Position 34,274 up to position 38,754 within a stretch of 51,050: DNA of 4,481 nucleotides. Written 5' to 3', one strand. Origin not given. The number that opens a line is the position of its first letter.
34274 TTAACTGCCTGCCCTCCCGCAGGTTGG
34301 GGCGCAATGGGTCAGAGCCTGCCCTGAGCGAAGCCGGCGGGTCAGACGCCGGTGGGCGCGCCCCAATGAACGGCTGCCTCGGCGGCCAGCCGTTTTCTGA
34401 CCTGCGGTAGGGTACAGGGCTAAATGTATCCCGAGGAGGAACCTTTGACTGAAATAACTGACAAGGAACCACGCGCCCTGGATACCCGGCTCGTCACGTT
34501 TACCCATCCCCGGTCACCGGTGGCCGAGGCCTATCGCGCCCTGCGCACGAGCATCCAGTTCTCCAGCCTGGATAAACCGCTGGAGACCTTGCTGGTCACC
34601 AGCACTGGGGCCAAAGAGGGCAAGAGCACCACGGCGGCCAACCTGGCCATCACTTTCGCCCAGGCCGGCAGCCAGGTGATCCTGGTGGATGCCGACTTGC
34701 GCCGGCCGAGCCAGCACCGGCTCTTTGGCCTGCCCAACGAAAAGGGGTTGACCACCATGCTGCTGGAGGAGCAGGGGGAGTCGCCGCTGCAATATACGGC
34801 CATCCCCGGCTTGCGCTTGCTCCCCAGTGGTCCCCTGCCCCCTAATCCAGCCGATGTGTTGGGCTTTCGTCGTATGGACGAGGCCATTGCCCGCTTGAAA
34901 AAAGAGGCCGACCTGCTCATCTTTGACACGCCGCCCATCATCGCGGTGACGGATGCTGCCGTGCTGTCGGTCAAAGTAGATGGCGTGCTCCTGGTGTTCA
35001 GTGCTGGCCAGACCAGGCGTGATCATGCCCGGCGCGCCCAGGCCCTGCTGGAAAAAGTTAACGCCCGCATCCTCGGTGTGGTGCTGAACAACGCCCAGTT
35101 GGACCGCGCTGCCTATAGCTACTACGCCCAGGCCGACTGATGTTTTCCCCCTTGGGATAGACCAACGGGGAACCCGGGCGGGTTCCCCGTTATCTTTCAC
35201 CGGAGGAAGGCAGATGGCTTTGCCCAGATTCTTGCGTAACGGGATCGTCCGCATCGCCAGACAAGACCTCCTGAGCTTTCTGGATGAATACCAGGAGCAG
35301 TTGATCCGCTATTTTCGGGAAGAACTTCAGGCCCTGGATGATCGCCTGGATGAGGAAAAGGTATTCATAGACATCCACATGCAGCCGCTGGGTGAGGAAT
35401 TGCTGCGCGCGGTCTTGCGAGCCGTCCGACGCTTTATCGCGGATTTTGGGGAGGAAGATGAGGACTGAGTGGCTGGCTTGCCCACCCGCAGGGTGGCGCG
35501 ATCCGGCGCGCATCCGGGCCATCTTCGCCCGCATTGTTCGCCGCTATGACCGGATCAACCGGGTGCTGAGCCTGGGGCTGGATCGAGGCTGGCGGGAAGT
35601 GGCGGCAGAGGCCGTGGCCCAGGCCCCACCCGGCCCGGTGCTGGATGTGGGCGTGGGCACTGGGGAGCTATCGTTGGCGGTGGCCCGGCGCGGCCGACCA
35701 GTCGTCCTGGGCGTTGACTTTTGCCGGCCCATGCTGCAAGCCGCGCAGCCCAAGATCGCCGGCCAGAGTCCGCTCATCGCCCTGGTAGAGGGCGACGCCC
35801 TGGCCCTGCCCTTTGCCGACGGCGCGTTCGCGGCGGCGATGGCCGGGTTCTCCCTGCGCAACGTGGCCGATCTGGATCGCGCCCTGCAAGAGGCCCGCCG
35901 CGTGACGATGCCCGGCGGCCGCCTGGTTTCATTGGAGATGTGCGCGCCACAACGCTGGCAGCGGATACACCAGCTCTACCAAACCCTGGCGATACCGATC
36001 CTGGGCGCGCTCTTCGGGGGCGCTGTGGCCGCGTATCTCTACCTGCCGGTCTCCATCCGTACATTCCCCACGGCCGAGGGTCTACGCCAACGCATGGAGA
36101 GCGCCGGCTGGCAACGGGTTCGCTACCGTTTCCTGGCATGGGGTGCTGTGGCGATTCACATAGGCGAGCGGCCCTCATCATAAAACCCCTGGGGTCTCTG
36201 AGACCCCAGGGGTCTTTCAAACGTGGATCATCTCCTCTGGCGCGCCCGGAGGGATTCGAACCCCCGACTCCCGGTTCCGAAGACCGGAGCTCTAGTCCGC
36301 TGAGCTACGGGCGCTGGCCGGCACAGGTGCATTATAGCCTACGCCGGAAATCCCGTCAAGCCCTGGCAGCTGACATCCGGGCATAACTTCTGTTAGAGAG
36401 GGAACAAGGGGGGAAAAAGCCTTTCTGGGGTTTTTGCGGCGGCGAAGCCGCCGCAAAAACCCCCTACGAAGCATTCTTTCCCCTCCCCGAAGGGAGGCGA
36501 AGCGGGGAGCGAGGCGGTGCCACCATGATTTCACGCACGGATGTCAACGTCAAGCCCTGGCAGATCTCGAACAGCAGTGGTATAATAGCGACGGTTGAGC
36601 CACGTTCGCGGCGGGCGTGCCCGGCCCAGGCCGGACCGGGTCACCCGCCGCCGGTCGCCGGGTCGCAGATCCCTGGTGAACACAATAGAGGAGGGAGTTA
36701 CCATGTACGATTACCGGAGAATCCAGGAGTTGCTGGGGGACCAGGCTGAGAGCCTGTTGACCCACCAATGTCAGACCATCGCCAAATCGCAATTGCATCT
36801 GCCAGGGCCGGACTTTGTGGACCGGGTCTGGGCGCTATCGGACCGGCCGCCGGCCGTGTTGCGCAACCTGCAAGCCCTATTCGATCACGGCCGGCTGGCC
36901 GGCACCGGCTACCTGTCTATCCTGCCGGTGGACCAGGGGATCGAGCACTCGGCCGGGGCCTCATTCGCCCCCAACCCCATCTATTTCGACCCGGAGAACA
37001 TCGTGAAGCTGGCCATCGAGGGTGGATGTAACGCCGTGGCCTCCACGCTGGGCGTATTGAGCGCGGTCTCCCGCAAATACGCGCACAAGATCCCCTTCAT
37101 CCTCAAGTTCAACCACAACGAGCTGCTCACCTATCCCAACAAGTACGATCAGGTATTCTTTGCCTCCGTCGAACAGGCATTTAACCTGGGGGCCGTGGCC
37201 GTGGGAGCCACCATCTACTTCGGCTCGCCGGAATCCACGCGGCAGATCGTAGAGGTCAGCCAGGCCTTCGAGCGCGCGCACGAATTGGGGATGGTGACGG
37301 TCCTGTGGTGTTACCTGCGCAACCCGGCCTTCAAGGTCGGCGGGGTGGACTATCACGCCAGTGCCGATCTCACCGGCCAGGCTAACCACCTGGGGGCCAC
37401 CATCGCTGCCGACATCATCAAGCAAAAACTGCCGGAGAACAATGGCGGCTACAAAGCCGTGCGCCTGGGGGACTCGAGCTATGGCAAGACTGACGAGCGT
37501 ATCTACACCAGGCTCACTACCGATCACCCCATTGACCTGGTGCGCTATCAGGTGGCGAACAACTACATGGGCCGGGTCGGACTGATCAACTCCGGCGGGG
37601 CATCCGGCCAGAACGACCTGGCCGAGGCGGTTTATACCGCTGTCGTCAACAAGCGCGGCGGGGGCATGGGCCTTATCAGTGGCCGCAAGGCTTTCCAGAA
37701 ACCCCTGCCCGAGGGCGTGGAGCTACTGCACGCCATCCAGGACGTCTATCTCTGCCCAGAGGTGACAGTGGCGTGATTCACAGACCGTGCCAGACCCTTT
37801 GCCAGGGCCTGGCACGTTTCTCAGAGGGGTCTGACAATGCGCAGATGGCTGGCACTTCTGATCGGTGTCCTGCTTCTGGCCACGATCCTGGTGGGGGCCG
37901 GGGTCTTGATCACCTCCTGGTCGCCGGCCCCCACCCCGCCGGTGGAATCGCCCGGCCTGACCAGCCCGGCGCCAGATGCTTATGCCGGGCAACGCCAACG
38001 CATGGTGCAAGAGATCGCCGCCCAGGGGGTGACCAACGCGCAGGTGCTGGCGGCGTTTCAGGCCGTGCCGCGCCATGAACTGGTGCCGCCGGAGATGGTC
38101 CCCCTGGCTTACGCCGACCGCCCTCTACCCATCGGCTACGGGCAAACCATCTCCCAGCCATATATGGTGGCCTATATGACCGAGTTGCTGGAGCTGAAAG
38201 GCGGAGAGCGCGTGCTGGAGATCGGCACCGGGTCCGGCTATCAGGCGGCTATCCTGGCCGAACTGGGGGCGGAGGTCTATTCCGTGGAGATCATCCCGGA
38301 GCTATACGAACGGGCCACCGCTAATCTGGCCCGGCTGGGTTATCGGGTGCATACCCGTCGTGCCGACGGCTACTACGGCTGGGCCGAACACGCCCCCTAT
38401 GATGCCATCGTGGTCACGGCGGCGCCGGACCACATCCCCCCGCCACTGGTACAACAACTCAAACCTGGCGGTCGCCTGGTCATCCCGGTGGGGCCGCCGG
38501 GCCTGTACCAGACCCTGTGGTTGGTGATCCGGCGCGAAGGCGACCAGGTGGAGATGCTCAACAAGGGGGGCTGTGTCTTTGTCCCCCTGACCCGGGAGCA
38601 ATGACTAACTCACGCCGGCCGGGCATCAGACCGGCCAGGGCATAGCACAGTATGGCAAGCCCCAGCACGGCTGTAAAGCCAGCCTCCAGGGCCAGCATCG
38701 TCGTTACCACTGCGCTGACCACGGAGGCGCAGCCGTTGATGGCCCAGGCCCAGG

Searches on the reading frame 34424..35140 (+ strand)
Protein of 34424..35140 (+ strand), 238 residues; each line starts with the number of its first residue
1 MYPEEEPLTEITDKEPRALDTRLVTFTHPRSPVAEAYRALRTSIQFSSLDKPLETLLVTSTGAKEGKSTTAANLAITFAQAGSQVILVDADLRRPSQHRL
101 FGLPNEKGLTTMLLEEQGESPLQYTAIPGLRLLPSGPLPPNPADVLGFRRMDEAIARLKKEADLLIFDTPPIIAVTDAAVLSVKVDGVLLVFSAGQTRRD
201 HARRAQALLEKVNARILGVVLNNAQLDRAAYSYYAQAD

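Call 83: search_protein_families(library=pfam, proteins=[window:34424-35140:+], max_evalue=0.00001)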
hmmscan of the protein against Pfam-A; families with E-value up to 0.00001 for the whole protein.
window:34424-35140:+ (238 aa): 4 families
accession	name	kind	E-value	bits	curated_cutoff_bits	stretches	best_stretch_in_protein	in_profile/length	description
PF10609.15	ParA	-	2.8e-15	56.8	27.1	1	56-224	6-175/246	NUBPL iron-transfer P-loop NTPase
PF01656.29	CbiA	-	9.2e-11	42.2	25.4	1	57-229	2-118/125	CobQ/CobB/MinD/ParA nucleotide binding domain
PF13614.12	AAA_31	-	1.2e-07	32.3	27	1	66-190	14-145/177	AAA domain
PF09140.17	MipZ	-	8.7e-07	28.9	20.7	1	65-170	12-108/262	ATPase MipZ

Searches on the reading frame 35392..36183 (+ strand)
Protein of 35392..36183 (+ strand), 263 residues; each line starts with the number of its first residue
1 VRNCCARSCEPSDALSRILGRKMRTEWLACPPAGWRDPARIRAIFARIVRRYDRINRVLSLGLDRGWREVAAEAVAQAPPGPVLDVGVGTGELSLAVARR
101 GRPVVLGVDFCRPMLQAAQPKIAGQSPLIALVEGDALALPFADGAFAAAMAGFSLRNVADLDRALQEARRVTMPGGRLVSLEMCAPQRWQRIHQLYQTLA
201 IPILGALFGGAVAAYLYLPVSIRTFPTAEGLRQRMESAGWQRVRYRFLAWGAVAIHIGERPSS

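Call 83: search_protein_families(library=pfam, proteins=[window:35392-36183:+], max_evalue=0.00001)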
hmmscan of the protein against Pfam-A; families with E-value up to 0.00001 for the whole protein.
window:35392-36183:+ (263 aa): 6 families
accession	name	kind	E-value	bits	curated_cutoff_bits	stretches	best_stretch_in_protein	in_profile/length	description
PF01209.24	Ubie_methyltran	-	2.7e-46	158.2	20.1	1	39-258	7-231/233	ubiE/COQ5 methyltransferase family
PF08241.18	Methyltransf_11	-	1.1e-19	71.2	21.2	1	84-179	1-94/95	Methyltransferase domain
PF13649.12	Methyltransf_25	-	4.4e-19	69.4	27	1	83-176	1-97/97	Methyltransferase domain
PF13847.12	Methyltransf_31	-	3.4e-10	40.2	27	1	82-185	6-114/145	Methyltransferase domain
PF13489.12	Methyltransf_23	-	3.7e-09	36.9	27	1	68-241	10-160/164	Methyltransferase domain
PF08242.18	Methyltransf_12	-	4.3e-08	34.2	30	1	84-178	1-98/98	Methyltransferase domain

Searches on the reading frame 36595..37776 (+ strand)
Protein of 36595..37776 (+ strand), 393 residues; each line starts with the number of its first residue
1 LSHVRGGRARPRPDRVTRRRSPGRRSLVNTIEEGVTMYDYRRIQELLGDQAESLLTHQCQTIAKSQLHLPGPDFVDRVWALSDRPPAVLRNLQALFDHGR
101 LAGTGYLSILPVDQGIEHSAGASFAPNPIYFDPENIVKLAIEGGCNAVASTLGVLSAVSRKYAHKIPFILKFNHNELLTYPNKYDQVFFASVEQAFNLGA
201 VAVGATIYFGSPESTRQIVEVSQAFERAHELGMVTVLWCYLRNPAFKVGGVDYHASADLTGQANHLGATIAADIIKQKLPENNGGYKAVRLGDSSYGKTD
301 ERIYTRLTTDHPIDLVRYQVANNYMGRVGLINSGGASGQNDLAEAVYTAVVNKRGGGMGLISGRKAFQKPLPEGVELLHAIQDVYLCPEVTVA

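Call 72: search_protein_families(library=pfam, proteins=[window:36595-37776:+], max_evalue=0.00001)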
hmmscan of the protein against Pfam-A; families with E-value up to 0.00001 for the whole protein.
window:36595-37776:+ (393 aa): 1 family
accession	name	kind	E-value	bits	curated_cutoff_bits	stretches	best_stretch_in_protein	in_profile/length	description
PF01791.15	DeoC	-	1.6e-64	218.1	23.8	1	108-369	2-229/229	DeoC/LacD family aldolase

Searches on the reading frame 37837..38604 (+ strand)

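Call 72: search_protein_families(library=pfam, proteins=[window:37837-38604:+], max_evalue=0.00001)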
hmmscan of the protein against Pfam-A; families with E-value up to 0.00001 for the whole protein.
window:37837-38604:+ (255 aa): 5 families
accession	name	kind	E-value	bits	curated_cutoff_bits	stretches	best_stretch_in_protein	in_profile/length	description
PF01135.25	PCMT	-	1.4e-63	214.9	20.3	1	53-254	3-208/210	Protein-L-isoaspartate(D-aspartate) O-methyltransferase (PCMT)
PF13489.12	Methyltransf_23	-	7.4e-09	36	27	1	115-216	14-116/164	Methyltransferase domain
PF13649.12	Methyltransf_25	-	1.1e-08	36.1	27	1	126-206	1-83/97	Methyltransferase domain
PF08241.18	Methyltransf_11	-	3.4e-07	31.3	21.2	1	127-216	1-95/95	Methyltransferase domain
PF13847.12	Methyltransf_31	-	4.5e-06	26.9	27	1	121-201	2-88/145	Methyltransferase domain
